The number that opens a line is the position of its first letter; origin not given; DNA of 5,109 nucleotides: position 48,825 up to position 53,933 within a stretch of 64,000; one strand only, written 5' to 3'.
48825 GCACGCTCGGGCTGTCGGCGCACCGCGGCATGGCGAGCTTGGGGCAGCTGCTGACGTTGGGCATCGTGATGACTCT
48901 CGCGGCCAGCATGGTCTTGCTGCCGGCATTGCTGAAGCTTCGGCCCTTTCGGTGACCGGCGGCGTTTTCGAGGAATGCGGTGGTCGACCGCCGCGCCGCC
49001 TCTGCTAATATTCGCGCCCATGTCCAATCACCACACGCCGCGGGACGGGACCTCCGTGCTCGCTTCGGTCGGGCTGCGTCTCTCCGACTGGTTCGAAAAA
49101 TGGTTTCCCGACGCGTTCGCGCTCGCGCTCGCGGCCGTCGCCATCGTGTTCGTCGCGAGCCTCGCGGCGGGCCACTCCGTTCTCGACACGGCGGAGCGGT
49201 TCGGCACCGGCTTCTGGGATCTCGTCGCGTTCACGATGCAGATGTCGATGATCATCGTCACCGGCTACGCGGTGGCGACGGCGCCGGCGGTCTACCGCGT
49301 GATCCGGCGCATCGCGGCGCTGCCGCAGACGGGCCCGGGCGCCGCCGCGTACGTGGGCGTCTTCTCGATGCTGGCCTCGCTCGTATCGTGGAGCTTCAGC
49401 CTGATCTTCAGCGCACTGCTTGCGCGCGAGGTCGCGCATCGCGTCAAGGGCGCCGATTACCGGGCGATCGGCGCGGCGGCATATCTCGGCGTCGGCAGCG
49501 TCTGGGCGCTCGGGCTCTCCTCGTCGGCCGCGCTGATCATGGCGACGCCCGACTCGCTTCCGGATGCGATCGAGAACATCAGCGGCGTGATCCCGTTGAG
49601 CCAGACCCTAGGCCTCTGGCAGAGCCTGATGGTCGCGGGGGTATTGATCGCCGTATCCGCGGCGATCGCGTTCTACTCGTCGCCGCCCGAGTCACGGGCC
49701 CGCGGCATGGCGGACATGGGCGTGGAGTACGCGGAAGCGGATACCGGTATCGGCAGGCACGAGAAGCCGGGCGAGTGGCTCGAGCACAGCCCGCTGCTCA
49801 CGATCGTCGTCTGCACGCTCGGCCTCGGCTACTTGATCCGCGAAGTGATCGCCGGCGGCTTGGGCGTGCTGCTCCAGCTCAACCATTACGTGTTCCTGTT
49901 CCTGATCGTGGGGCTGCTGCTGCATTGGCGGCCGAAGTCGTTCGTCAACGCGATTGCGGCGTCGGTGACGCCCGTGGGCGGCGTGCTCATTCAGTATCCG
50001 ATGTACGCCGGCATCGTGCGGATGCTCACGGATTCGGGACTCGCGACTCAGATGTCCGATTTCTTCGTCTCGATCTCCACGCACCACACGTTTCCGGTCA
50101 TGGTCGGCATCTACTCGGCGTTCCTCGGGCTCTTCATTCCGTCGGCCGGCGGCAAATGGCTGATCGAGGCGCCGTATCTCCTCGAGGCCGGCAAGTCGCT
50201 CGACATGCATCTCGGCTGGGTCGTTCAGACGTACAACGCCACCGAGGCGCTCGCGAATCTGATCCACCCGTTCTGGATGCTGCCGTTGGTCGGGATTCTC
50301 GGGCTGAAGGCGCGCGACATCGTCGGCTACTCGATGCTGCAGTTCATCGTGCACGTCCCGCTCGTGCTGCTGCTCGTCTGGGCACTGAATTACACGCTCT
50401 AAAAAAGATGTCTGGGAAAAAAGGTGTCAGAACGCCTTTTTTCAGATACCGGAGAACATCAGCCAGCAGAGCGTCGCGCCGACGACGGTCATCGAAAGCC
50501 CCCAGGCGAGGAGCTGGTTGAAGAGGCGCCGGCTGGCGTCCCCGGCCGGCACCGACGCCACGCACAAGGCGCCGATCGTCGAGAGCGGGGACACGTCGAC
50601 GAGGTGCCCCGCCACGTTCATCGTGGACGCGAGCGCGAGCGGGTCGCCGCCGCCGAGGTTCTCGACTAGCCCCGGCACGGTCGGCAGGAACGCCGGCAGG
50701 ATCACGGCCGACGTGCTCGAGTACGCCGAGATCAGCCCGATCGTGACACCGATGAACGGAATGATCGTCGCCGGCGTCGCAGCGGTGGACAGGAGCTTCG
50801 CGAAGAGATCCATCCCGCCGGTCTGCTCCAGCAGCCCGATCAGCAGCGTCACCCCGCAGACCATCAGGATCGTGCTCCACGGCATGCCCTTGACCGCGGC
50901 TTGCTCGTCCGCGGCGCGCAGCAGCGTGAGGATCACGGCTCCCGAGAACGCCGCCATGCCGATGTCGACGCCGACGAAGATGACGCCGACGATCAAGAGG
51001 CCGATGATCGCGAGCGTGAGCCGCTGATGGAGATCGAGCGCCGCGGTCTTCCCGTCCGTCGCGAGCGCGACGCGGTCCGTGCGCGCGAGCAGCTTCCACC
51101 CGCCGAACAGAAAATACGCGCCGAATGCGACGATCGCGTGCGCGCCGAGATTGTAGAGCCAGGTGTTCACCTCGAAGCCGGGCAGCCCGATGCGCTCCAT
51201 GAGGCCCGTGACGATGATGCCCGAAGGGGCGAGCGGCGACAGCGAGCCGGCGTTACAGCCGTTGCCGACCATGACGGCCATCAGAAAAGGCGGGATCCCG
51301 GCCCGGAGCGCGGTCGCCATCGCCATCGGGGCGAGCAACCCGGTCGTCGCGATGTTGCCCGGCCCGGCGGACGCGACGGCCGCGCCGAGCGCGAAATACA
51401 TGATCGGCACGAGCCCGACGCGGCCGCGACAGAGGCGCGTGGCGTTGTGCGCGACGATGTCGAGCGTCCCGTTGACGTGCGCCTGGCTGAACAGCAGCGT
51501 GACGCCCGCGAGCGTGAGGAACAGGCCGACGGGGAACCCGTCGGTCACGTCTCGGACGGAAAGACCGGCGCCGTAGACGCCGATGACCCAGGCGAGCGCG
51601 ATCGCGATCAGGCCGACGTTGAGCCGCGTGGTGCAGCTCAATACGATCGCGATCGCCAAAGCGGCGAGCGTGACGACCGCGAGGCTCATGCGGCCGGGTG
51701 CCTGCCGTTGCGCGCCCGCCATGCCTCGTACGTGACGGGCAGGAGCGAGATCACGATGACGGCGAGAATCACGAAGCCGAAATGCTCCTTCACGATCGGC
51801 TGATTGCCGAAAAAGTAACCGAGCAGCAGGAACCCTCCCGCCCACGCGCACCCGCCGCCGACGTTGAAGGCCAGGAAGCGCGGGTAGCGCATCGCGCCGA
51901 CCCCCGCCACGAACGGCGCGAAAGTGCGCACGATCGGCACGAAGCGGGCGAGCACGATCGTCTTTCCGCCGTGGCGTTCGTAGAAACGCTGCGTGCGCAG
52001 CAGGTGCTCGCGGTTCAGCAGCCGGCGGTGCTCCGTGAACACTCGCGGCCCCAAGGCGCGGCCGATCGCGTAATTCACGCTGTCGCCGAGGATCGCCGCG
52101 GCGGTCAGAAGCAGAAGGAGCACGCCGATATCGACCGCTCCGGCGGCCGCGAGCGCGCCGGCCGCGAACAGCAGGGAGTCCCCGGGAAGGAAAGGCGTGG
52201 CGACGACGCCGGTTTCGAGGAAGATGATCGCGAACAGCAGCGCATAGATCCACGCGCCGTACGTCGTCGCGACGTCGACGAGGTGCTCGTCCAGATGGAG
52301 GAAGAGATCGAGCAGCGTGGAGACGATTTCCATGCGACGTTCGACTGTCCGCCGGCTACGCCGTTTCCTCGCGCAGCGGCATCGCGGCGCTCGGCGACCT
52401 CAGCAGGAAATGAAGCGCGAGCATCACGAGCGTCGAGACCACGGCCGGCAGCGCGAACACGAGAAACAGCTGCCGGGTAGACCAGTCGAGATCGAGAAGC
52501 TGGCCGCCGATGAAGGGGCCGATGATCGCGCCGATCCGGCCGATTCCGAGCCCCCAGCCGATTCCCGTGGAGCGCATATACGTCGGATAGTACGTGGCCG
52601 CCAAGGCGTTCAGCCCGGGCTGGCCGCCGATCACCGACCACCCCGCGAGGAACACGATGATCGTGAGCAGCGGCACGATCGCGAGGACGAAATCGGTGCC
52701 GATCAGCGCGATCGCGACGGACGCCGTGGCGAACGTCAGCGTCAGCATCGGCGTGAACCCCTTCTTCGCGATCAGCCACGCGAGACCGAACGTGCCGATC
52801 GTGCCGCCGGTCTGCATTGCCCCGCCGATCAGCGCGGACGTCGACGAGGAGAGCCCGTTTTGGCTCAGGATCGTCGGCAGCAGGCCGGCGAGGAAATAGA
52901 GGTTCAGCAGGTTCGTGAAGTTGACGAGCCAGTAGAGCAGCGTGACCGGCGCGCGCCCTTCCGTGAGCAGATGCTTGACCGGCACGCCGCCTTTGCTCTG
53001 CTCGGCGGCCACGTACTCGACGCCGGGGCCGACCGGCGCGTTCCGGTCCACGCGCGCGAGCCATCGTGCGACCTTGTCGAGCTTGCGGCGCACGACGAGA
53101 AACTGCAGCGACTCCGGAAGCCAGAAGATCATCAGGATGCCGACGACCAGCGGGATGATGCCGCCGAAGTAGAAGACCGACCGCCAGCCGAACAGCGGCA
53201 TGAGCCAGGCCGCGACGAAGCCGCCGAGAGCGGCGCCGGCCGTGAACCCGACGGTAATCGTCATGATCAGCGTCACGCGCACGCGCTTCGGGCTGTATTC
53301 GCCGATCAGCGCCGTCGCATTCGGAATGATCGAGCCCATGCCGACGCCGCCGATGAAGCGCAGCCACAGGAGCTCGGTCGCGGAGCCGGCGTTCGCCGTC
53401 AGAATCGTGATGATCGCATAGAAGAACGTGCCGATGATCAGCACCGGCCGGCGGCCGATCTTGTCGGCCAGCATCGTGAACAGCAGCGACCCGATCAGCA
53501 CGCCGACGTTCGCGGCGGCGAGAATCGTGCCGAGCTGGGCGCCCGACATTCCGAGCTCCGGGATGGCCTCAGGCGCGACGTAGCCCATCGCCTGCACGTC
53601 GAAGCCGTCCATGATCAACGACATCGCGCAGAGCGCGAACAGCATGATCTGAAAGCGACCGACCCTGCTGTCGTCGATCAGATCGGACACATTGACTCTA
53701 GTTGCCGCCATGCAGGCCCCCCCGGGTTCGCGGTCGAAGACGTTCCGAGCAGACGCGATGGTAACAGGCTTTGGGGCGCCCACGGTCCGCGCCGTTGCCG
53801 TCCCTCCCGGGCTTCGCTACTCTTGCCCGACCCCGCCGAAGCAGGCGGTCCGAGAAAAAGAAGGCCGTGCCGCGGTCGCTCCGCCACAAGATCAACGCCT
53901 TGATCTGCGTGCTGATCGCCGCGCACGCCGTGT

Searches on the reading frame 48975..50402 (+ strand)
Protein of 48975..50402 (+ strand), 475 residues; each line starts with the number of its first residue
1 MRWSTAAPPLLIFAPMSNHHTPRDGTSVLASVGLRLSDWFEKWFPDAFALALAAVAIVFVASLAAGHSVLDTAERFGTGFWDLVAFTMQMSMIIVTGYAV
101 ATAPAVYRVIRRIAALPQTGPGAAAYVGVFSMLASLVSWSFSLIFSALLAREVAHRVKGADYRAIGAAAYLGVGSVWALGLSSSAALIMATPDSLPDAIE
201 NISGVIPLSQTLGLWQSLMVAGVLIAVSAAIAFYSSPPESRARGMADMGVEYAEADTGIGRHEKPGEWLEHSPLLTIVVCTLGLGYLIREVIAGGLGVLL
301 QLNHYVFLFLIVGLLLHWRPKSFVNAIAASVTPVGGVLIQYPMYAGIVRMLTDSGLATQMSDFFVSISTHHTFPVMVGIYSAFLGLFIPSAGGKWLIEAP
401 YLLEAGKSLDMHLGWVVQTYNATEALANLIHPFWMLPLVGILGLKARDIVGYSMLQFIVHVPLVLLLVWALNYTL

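Call 10: search_protein_families(library=pfam, max_evalue=0.001, proteins=[window:48975-50402:+])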
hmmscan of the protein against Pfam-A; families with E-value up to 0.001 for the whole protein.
window:48975-50402:+ (475 aa): 1 family
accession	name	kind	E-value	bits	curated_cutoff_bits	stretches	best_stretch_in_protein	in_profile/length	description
PF02667.20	SCFA_trans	-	3.5e-94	316.8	27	1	30-465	3-447/453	Short chain fatty acid transporter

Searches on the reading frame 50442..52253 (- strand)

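Call 10: search_protein_families(library=pfam, max_evalue=0.001, proteins=[window:50442-52253:-])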
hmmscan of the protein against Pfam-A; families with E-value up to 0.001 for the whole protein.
window:50442-52253:- (603 aa): 2 families
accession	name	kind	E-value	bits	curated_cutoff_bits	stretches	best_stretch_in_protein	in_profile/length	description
PF07158.17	MatC_N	-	3.2e-33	115.3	23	1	189-337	1-149/149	Dicarboxylate carrier protein MatC N-terminus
PF03600.22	CitMHS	-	1.4e-21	77.4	31.9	1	205-545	3-335/336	Citrate transporter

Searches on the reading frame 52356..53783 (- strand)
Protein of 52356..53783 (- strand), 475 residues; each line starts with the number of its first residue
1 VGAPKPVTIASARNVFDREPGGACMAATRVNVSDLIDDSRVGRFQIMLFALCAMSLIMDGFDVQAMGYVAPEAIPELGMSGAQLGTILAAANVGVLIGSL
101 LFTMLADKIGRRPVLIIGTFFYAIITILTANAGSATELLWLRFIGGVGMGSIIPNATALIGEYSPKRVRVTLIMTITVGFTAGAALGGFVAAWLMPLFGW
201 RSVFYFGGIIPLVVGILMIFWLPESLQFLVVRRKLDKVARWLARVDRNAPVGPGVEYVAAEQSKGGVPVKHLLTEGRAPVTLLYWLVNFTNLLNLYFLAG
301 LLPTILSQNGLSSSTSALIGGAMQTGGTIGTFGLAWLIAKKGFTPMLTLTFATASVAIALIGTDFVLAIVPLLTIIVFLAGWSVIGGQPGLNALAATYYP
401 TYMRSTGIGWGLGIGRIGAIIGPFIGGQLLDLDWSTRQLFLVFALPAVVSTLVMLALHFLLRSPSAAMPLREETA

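Call 10: search_protein_families(library=pfam, max_evalue=0.001, proteins=[window:52356-53783:-])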
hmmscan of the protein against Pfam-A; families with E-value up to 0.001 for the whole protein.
window:52356-53783:- (475 aa): 2 families
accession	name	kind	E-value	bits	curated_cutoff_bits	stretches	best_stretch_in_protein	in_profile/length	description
PF07690.21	MFS_1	-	3.8e-46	158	33.4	2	54-225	3-175/347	Major Facilitator Superfamily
PF00083.30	Sugar_tr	-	1.8e-29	103.4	22.3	1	80-455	44-434/452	Sugar (and other) transporter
